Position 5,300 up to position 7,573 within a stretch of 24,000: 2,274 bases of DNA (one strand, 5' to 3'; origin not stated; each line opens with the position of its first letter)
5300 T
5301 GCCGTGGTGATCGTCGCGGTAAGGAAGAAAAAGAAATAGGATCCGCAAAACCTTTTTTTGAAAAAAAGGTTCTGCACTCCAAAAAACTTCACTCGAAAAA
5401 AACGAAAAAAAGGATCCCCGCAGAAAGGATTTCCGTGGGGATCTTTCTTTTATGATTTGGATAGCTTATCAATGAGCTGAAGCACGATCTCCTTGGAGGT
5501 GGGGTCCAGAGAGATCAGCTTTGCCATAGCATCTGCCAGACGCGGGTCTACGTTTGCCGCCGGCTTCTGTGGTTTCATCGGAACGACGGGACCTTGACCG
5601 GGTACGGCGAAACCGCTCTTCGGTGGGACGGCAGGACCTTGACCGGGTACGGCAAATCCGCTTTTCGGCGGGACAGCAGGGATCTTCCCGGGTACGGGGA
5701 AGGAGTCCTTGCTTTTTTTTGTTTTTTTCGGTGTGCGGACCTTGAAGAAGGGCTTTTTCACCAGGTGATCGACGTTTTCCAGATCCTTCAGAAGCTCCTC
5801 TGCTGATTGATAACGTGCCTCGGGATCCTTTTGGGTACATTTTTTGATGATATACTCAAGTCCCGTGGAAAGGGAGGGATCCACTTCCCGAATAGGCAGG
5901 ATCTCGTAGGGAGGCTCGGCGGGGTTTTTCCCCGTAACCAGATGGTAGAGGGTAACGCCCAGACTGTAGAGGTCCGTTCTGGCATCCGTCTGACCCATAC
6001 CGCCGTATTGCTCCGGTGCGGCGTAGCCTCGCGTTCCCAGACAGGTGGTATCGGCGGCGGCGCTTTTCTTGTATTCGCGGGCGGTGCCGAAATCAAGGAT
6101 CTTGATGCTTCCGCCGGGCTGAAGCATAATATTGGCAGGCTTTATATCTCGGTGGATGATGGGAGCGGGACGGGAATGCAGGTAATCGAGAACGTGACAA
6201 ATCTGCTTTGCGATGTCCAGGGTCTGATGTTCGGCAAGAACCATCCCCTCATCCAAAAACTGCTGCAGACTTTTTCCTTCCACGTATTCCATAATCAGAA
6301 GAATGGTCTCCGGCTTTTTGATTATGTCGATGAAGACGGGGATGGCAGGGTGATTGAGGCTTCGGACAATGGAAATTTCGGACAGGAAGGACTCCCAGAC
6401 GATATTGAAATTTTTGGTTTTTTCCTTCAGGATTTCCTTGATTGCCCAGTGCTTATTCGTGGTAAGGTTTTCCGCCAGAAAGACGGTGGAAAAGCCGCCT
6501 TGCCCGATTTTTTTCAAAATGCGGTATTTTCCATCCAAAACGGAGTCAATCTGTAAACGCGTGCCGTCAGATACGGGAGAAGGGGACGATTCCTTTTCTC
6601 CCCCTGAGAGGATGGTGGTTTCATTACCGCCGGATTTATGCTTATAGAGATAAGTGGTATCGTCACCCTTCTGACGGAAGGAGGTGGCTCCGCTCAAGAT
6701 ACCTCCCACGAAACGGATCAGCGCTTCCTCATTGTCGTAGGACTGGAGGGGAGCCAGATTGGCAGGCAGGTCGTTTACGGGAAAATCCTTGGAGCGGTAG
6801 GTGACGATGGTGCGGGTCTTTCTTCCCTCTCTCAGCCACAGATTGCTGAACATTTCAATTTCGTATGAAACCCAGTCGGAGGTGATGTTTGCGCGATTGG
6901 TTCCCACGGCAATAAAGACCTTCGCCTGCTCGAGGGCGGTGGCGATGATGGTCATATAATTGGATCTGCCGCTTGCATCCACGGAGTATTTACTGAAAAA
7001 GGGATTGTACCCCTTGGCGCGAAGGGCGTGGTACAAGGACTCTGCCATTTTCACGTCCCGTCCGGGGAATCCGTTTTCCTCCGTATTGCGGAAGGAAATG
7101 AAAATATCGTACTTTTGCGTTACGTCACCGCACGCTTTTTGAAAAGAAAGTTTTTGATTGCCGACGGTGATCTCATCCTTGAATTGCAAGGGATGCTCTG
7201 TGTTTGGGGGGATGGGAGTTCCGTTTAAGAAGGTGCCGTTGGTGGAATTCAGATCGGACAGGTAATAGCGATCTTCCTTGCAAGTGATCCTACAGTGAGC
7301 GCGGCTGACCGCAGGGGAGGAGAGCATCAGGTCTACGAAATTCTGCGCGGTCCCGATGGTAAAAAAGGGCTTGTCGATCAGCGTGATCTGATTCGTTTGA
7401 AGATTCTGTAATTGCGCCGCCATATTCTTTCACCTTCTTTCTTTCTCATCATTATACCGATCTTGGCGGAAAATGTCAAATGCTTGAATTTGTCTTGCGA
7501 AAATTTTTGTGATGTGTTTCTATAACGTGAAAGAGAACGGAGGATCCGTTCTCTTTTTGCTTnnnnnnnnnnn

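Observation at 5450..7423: One polypeptide fusing FHA, TIR-like and Ser/Thr kinase domains: candidate self-contained TIR signalling or defence module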

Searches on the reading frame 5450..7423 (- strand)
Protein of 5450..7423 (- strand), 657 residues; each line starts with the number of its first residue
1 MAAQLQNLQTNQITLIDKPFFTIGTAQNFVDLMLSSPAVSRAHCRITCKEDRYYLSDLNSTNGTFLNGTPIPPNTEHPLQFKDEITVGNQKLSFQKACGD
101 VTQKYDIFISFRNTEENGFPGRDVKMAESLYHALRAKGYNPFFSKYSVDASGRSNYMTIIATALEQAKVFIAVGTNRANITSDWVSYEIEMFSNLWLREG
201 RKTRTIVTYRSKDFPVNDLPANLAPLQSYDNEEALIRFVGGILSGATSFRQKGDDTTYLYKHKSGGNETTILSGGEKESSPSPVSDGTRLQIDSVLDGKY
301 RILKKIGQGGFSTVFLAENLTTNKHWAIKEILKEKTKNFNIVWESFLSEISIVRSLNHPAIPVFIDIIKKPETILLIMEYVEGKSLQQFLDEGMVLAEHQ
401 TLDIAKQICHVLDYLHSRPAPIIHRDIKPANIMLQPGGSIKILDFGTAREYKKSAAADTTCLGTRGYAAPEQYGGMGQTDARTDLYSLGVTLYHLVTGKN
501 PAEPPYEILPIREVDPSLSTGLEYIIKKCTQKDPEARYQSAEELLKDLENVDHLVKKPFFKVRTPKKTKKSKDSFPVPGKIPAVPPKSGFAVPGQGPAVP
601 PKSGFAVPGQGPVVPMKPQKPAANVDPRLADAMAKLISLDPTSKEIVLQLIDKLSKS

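Call 3: search_protein_families(library=pfam, proteins=[window:5450-7423:-], max_evalue=1)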
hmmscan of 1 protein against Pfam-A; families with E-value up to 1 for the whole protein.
window:5450-7423:- (657 aa): 10 families
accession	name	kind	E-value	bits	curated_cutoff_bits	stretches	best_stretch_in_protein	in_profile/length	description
PF00069.31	Pkinase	-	2.6e-56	191.4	31.7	1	300-546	1-259/263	Protein kinase domain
PF07714.23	PK_Tyr_Ser-Thr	-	1.5e-33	116.7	23.1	1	302-537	3-248/258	Protein tyrosine and serine/threonine kinase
PF00498.31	FHA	-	1.2e-18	67.8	20.7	1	22-88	2-67/67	FHA domain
PF16697.10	Yop-YscD_cpl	-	2.3e-12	47.4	33.2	1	18-96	16-92/94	Inner membrane component of T3SS, cytoplasmic domain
PF13676.11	TIR_2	-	2.3e-08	35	28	1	107-230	1-107/122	TIR domain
PF03109.22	ABC1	-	1.7e-06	27.8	22.9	1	374-455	143-221/244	ABC1 atypical kinase-like domain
PF14531.12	Kinase-like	-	7.5e-06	25.8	25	1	386-502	132-251/289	Kinase-like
PF01636.29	APH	-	0.0011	19.2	23.2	1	388-449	130-198/239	Phosphotransferase enzyme family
PF01582.25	TIR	-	0.046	14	21.3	1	104-195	1-83/179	TIR domain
PF17667.7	Pkinase_fungal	-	0.095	11.8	24.1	1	420-471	306-363/387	Fungal protein kinase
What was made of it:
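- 5450..7423 (-): Complete CDS of the 657-aa FHA-TIR-kinase protein (stop codon 5450-5452). Three Pfam domains above cut-off (call 3).
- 6695..7117 (-): TIR domain, aa 103-243. Pfam TIR_2 E=2.3e-8 (call 3).
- On FHA domain (PF00498): 67.8 bits against 20.7, E=1.2e-18, aa 22-88 (call 3).
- On TIR domain (PF13676 TIR_2): PF01582 is only 14 bits against 21.3 (call 3).
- On Hanks-type Ser/Thr kinase (PF00069): 191 bits, E=2.6e-56 (call 3).
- Checked: Pfam (call 3):
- All three Pfam domains score above cut-off (call 3).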

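Call 4: search_protein_families(library=padloc, proteins=[window:5450-7423:-], max_evalue=1)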
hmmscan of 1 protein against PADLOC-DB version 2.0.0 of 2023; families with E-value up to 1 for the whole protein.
window:5450-7423:- (657 aa): 38 families (the best 25 are shown)
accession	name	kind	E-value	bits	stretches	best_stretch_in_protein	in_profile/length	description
PDLC04138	mad6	-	4.2e-69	232.1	1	296-551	49-313/659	mads_6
PDLC04047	PD-T4-6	-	3e-63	211.9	1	291-572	3-295/327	-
PDLC04060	PD-T4-6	-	1.6e-62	210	1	292-553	2-271/486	-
PDLC04042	PD-T4-6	-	5.3e-62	208.1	1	294-556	5-277/292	-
PDLC04057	PD-T4-6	-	6.5e-55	184.9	1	293-551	3-270/443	-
PDLC04053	PD-T4-6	-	7.2e-55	184.6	1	295-557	6-277/311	-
PDLC04061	PD-T4-6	-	7.5e-54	182.1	1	291-552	9-284/510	-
PDLC04054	PD-T4-6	-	1.4e-52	177.2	1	294-589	7-303/347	-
PDLC04044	PD-T4-6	-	3.2e-51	172.6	1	293-566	27-307/372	-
PDLC04043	PD-T4-6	-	1.5e-49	167.3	1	296-551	13-277/452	-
PDLC04048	PD-T4-6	-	1.3e-48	164.2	1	290-567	2-288/354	-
PDLC04052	PD-T4-6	-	3.3e-47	159.8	1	294-550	5-275/496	-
PDLC04045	PD-T4-6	-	4.1e-46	155.5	1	292-557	27-304/350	-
PDLC04040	PD-T4-6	-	8.6e-42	141.6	1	306-551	2-265/547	-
PDLC04062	PD-T4-6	-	9e-42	141.6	1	295-552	29-294/450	-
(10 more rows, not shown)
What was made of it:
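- There are strong PADLOC matches of the kinase domain to MAD6, PD-T4-6, MkoA and Stk2 models (call 4).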

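Call 5: search_protein_families(library=ncbifam, proteins=[window:5450-7423:-], max_evalue=1)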
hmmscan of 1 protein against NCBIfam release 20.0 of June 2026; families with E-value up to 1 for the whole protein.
window:5450-7423:- (657 aa): 27 families (the best 25 are shown)
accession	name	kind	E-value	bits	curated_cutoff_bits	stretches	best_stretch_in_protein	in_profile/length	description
NF033483.0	PknB_PASTA_kin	equivalog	2e-66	225.2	450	1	293-556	2-273/563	Stk1 family PASTA domain-containing Ser/Thr kinase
NF047741.1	antiphage_MADS6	equivalog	2.7e-48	164.9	460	2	422-570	320-479/612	methylation-associated defense system protein kinase MAD6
NF009651.0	PRK13184.1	equivalog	2.6e-33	115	839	1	299-571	3-308/932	serine/threonine-protein kinase PknD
NF052427.1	StpK7MSMEG_1200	equivalog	9.3e-30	103.6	900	1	297-547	6-264/601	serine/threonine protein kinase StpK7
NF038150.1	lanthi_synth_IV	equivalog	1.3e-27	96.5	650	1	291-553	182-458/851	class IV lanthionine synthetase LanL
NF033442.0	BREX_PglW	equivalog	2.3e-24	85.2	990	2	280-470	494-677/1391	BREX system serine/threonine kinase PglW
TIGR03903.1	TOMM_kin_cyc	equivalog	7.2e-23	80.4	705.75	1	322-551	2-247/1267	TOMM system kinase/cyclase fusion protein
NF038151.1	lanthi_synth_III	equivalog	2.9e-14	52.4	575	1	348-497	272-424/833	class III lanthionine synthetase LanKC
NF053615.1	SerThrKinAfsKStmc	equivalog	3.1e-13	49.3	1300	1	298-540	13-257/809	protein serine/threonine kinase AfsK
NF043056.1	T4SS_LegK1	equivalog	1.2e-12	47.2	550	1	360-492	141-280/516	Dot/Icm T4SS effector kinase LegK1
TIGR03354.1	VI_FHA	hypoth_equivalog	8.7e-11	42.3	120.25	1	21-95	26-102/420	type VI secretion system-associated FHA domain protein TagH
NF049868.1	FhaB_Rv0019c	equivalog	1.3e-09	38.3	125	1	9-91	77-155/158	FHA domain-containing protein FhaB/FipA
NF058632.1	SerThrKinPrkT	equivalog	1.4e-09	37.5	280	1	299-557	22-267/322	serine/threonine protein kinase PrkT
NF011463.0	PRK14879.1-4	equivalog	4.4e-09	36.1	188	1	336-449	55-161/237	Kae1-associated kinase Bud32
TIGR03724.2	arch_bud32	equivalog_domain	4.9e-08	32.7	125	1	361-452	55-135/193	KEOPS complex kinase/ATPase Bud32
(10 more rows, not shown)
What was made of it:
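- On Thoeris (ThsB + ThsA): NCBIfam ThcB4 scores 16.5 bits against a cut-off of 220 (call 5).
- On Stk2 / PD-T4-6 / MAD6 defence kinases: NCBIfam MAD6 scores 165 against 460, PglW 85 against 990, and PknB_PASTA 225 against 450 (call 5).
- Closest known: Hanks-kinase anti-phage proteins: Stk2, PD-T4-6, MADS MAD6, BREX PglW. Same: The Hanks kinase domain is complete and active-looking, and it matches their PADLOC and NCBIfam models strongly (calls 4, 5).
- Closest known: Hanks-kinase anti-phage proteins: Stk2, PD-T4-6, MADS MAD6, BREX PglW. Different: All NCBIfam scores are far below the family cut-offs, for example MAD6 165 bits against 460 (call 5).
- Closest known: PknB-GarA/OdhI-type bacterial FHA / Hanks kinase signalling. 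Same: The kinase is closest to the Stk1/PknB family (call 5).
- The NCBIfam matches to Thoeris ThcB4 and to the retron TIR are far below cut-off: 16.5 bits against 220, and 18.5 against 600 (call 5).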

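Call 10: find_homologous_proteins(query=window:5450-7423:-, max_evalue=1e-10)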
Query window:5450-7423:- (657 aa): 7877 proteins with E <= 1e-10 among 8000 candidates; the best 120 are listed.
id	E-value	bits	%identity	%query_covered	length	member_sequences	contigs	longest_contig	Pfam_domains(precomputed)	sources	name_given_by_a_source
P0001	0.0e+0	1500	100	100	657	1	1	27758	PF07714.24,PF00069.32,PF00498.32,PF03109.23,PF14531.13,PF16697.11,PF13676.12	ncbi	-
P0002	0.0e+0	1282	85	100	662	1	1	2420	PF07714.24,PF00069.32,PF00498.32,PF03109.23,PF16697.11,PF13676.12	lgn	-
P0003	0.0e+0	1204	75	100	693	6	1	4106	PF07714.24,PF00069.32,PF00498.32,PF16697.11,PF13676.12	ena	-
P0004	0.0e+0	1038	71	100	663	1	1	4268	PF07714.24,PF00069.32,PF00498.32,PF03109.23,PF16697.11,PF13676.12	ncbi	-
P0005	3.0e-268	910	72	84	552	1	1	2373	PF07714.24,PF00069.32,PF00498.32,PF03109.23,PF14531.13,PF16697.11,PF13676.12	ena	-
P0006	1.0e-217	743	54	100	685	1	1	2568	PF07714.24,PF00069.32,PF00498.32,PF03109.23,PF16697.11,PF13676.12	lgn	-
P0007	9.6e-206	703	69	71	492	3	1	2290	PF07714.24,PF00069.32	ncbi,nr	ncbi:MAG: protein kinase [Clostridia bacterium]|nr:protein kinase [Clostridia bacterium]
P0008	9.4e-170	584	47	84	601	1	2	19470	PF07714.24,PF00069.32,PF03109.23,PF13676.12,PF01636.30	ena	-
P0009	5.6e-168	578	53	46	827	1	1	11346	PF07714.24,PF00069.32,PF00498.32,PF03109.23,PF14531.13,PF16697.11,PF01636.30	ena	-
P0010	1.0e-164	567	50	84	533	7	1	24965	PF07714.24,PF00069.32,PF03109.23,PF13676.12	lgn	-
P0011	4.6e-164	565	49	84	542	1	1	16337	PF07714.24,PF00069.32,PF03109.23,PF13676.12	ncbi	-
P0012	7.3e-163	561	45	77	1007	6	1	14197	PF07714.24,PF00069.32,PF01582.26,PF00498.32,PF03109.23,PF16697.11,PF13676.12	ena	-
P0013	1.7e-162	560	47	84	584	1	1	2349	PF07714.24,PF00069.32,PF03109.23,PF13676.12,PF01636.30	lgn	-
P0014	1.1e-161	557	46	84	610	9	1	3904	PF07714.24,PF00069.32,PF03109.23,PF13676.12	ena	-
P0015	3.5e-160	553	45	55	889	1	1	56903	PF07714.24,PF00069.32,PF03109.23,PF08238.19,PF01636.30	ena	-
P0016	2.1e-157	543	49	84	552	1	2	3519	PF07714.24,PF00069.32,PF03109.23,PF13676.12,PF01636.30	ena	-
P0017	3.6e-157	543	49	84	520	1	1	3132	PF07714.24,PF00069.32,PF03109.23,PF13676.12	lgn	-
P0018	3.7e-156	539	53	69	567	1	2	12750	PF07714.24,PF00069.32,PF03109.23,PF13676.12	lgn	-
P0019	8.7e-156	538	41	100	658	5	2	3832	PF07714.24,PF00069.32,PF01582.26,PF00498.32,PF03109.23,PF16697.11,PF13676.12,PF01636.30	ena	-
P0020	5.0e-155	536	48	84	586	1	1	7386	PF07714.24,PF00069.32,PF03109.23,PF13676.12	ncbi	-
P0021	6.3e-155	535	46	84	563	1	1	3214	PF07714.24,PF00069.32,PF03109.23,PF13676.12,PF01636.30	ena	-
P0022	7.1e-155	535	41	100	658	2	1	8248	PF07714.24,PF00069.32,PF01582.26,PF00498.32,PF03109.23,PF16697.11,PF13676.12,PF01636.30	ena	-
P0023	1.1e-152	528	46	84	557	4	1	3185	PF07714.24,PF00069.32,PF03109.23,PF13676.12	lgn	-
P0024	2.7e-152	526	41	100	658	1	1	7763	PF07714.24,PF00069.32,PF00498.32,PF03109.23,PF16697.11,PF13676.12,PF01636.30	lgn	-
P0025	1.2e-151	524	41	100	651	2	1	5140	PF07714.24,PF00069.32,PF00498.32,PF03109.23,PF16697.11,PF13676.12,PF01636.30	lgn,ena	-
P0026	1.6e-151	524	40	100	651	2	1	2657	PF07714.24,PF00069.32,PF00498.32,PF03109.23,PF16697.11,PF13676.12,PF01636.30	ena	-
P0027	1.3e-150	521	47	84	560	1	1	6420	PF07714.24,PF00069.32,PF03109.23,PF13676.12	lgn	-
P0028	4.6e-150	519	49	77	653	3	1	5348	PF07714.24,PF00069.32,PF03109.23,PF13676.12,PF01636.30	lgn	-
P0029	1.7e-149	517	48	84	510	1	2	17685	PF07714.24,PF00069.32,PF03109.23,PF13676.12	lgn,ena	-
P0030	8.1e-149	515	40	100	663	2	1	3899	PF07714.24,PF00069.32,PF01582.26,PF00498.32,PF03109.23,PF16697.11,PF13676.12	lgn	-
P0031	2.2e-147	510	42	100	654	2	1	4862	PF07714.24,PF00069.32,PF00498.32,PF16697.11,PF13676.12,PF01636.30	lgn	-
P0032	1.9e-146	507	43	84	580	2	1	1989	PF07714.24,PF00069.32,PF13676.12,PF01636.30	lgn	-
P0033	1.0e-144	501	43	85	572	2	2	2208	PF07714.24,PF00069.32,PF01582.26,PF03109.23,PF13676.12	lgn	-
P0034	1.6e-140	488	43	84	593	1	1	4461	PF07714.24,PF00069.32,PF13676.12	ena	-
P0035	1.0e-139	485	42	84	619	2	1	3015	PF07714.24,PF00069.32,PF03109.23,PF13676.12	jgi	-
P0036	4.3e-139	483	44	78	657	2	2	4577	PF07714.24,PF00069.32,PF01582.26,PF03109.23,PF13676.12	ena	-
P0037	2.2e-131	457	43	77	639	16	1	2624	PF07714.24,PF00069.32,PF03109.23,PF13676.12,PF01636.30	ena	-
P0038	4.6e-127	443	41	84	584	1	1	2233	PF07714.24,PF00069.32,PF03109.23,PF13676.12,PF01636.30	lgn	-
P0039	1.2e-125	438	44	81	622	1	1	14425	PF07714.24,PF00069.32,PF03109.23,PF13676.12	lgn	-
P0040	7.6e-125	436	43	78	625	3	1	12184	PF07714.24,PF00069.32,PF03109.23,PF14531.13,PF13676.12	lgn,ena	-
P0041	4.1e-122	427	45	69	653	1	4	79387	PF07714.24,PF00069.32,PF03109.23,PF13676.12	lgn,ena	-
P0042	7.0e-122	426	46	69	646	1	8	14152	PF07714.24,PF00069.32,PF03109.23,PF13676.12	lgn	-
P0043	3.4e-118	414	40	84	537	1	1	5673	PF07714.24,PF00069.32,PF13676.12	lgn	-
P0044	1.4e-117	412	44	69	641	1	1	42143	PF07714.24,PF00069.32,PF03109.23,PF13676.12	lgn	-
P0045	1.7e-113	398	-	-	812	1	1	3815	PF07714.24,PF00069.32,PF03109.23,PF13676.12,PF01163.29,PF01636.30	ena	-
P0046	6.7e-109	383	42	70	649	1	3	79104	PF07714.24,PF00069.32,PF03109.23,PF13676.12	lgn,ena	-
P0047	6.9e-109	383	41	77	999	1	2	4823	PF07714.24,PF00069.32,PF07724.21,PF00004.36,PF13676.12,PF07728.21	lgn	-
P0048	6.6e-106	373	53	54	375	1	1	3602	PF07714.24,PF00069.32,PF03109.23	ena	-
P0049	1.4e-105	372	43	69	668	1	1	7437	PF07714.24,PF00069.32,PF03109.23,PF13676.12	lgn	-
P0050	4.9e-104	367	42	69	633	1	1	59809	PF07714.24,PF00069.32,PF03109.23,PF13676.12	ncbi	-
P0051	1.2e-103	366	44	68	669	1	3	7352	PF07714.24,PF00069.32,PF03109.23,PF13676.12,PF01636.30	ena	-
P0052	1.6e-103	365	41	72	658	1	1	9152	PF07714.24,PF00069.32,PF03109.23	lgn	-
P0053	3.7e-103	364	41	68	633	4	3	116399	PF07714.24,PF00069.32,PF03109.23,PF13676.12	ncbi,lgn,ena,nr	ncbi:MAG: protein kinase [Oscillospiraceae bacterium]|nr:protein kinase [Oscillospiraceae bacterium]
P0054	4.9e-103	364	42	70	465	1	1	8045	PF07714.24,PF00069.32,PF03109.23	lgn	-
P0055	2.9e-102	361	59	41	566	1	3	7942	PF07714.24,PF00069.32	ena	-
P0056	4.2e-102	361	60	40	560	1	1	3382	PF07714.24,PF00069.32,PF03109.23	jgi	-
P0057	1.5e-100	356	58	40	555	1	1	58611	PF07714.24,PF00069.32,PF03109.23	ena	-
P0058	1.8e-100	355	58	41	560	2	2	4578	PF07714.24,PF00069.32,PF03109.23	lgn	-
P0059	1.8e-100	355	58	41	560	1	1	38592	PF07714.24,PF00069.32,PF03109.23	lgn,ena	-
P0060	2.2e-100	355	58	40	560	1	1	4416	PF07714.24,PF00069.32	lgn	-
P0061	2.8e-100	355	57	40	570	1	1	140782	PF07714.24,PF00069.32,PF03109.23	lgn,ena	-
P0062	3.1e-100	354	58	40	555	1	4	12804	PF07714.24,PF00069.32,PF03109.23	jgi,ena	-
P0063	3.1e-100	354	58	40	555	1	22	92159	PF07714.24,PF00069.32,PF03109.23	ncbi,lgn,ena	-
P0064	3.1e-100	354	58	40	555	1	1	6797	PF07714.24,PF00069.32,PF03109.23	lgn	-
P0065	3.4e-100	354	55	45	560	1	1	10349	PF07714.24,PF00069.32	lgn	-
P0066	3.4e-100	354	59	40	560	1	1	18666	PF07714.24,PF00069.32,PF03109.23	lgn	-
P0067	3.7e-100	354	57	40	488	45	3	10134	PF07714.24,PF00069.32,PF03109.23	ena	-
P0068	3.7e-100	354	48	54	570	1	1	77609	PF07714.24,PF00069.32,PF03109.23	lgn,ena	-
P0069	3.9e-100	354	48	53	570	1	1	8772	PF07714.24,PF00069.32,PF03109.23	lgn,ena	-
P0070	3.9e-100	354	48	53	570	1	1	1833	PF07714.24,PF00069.32,PF03109.23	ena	-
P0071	3.9e-100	354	57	40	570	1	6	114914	PF07714.24,PF00069.32,PF03109.23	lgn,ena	-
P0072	3.9e-100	354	49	53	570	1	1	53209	PF07714.24,PF00069.32,PF03109.23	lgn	-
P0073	3.9e-100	354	48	53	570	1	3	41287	PF07714.24,PF00069.32,PF03109.23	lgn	-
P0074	3.9e-100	354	49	53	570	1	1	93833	PF07714.24,PF00069.32,PF03109.23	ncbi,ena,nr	ncbi:MAG: serine/threonine protein kinase [Ruminococcaceae bacterium]|nr:serine/threonine protein ki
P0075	3.9e-100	354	48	53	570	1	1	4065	PF07714.24,PF00069.32,PF03109.23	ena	-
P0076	3.9e-100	354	49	53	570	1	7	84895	PF07714.24,PF00069.32,PF03109.23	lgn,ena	-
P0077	3.9e-100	354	49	53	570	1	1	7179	PF07714.24,PF00069.32,PF03109.23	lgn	-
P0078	3.9e-100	354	48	53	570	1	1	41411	PF07714.24,PF00069.32,PF03109.23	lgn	-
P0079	3.9e-100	354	57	40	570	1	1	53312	PF07714.24,PF00069.32,PF03109.23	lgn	-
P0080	3.9e-100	354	57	40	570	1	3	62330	PF07714.24,PF00069.32,PF03109.23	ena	-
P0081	4.0e-100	354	58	40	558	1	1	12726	PF07714.24,PF00069.32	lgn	-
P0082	4.3e-100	354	57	40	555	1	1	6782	PF07714.24,PF00069.32,PF03109.23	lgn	-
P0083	4.5e-100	354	48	53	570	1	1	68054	PF07714.24,PF00069.32,PF03109.23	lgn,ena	-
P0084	4.7e-100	354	48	53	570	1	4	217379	PF07714.24,PF00069.32,PF03109.23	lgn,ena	-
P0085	4.7e-100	354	57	40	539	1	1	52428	PF07714.24,PF00069.32,PF03109.23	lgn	-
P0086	4.8e-100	354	57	40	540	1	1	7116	PF07714.24,PF00069.32,PF03109.23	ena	-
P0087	4.9e-100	354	48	53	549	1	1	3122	PF07714.24,PF00069.32,PF03109.23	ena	-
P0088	5.1e-100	354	57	40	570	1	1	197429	PF07714.24,PF00069.32,PF03109.23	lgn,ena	-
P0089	5.3e-100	354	48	53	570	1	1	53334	PF07714.24,PF00069.32,PF03109.23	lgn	-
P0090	5.3e-100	354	58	40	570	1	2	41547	PF07714.24,PF00069.32,PF03109.23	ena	-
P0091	5.3e-100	354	57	40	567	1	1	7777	PF07714.24,PF00069.32,PF03109.23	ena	-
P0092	5.3e-100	354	48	53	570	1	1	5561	PF07714.24,PF00069.32,PF03109.23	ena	-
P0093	5.3e-100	354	48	54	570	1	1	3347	PF07714.24,PF00069.32,PF03109.23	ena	-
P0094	5.3e-100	354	57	40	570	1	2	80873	PF07714.24,PF00069.32,PF03109.23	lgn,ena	-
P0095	5.3e-100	354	48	53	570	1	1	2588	PF07714.24,PF00069.32,PF03109.23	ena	-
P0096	5.3e-100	354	48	53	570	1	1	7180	PF07714.24,PF00069.32,PF03109.23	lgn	-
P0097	5.3e-100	354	57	40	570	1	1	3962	PF07714.24,PF00069.32,PF03109.23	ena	-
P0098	5.3e-100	354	48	53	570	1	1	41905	PF07714.24,PF00069.32,PF03109.23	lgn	-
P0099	5.3e-100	354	48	53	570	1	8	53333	PF07714.24,PF00069.32,PF03109.23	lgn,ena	-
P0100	5.4e-100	354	48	53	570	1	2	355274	PF07714.24,PF00069.32,PF03109.23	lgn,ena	-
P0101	5.4e-100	354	48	53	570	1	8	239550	PF07714.24,PF00069.32,PF03109.23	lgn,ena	-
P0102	5.4e-100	354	48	53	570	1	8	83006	PF07714.24,PF00069.32,PF03109.23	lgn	-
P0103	5.4e-100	354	48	53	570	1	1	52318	PF07714.24,PF00069.32,PF03109.23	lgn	-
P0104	5.4e-100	354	57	40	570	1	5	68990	PF07714.24,PF00069.32,PF03109.23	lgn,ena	-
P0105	5.4e-100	354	48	53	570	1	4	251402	PF07714.24,PF00069.32,PF03109.23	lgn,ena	-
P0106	5.4e-100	354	48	53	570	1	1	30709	PF07714.24,PF00069.32,PF03109.23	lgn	-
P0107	5.4e-100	354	48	53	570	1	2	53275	PF07714.24,PF00069.32,PF03109.23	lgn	-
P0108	5.4e-100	354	48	53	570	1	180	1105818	PF07714.24,PF00069.32,PF03109.23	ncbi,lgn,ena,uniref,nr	ncbi:serine/threonine protein kinase [Clostridium sp. AM09-51]|uniref:serine/threonine protein kinas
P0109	5.4e-100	354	48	53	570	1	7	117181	PF07714.24,PF00069.32,PF03109.23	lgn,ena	-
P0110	5.4e-100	354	57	40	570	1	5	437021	PF07714.24,PF00069.32,PF03109.23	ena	-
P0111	5.4e-100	354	57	40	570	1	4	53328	PF07714.24,PF00069.32,PF03109.23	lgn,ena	-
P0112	5.4e-100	354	57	40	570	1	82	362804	PF07714.24,PF00069.32,PF03109.23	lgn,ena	-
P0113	5.4e-100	354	57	40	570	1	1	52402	PF07714.24,PF00069.32,PF03109.23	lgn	-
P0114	5.4e-100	354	57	40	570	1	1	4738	PF07714.24,PF00069.32,PF03109.23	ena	-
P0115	5.4e-100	354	48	53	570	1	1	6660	PF07714.24,PF00069.32,PF03109.23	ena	-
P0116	5.4e-100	354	48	53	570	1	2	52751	PF07714.24,PF00069.32,PF03109.23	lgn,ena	-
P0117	5.4e-100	354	48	53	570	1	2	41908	PF07714.24,PF00069.32,PF03109.23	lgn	-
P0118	5.4e-100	354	48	53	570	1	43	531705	PF07714.24,PF00069.32,PF03109.23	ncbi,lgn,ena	-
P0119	5.4e-100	354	48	53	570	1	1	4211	PF07714.24,PF00069.32,PF03109.23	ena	-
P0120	5.4e-100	354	57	40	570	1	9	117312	PF07714.24,PF00069.32,PF03109.23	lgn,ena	-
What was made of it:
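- Fused at the N-terminus in two clades: P0001-6, and P0019/22/24-26/30/31 (call 10).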
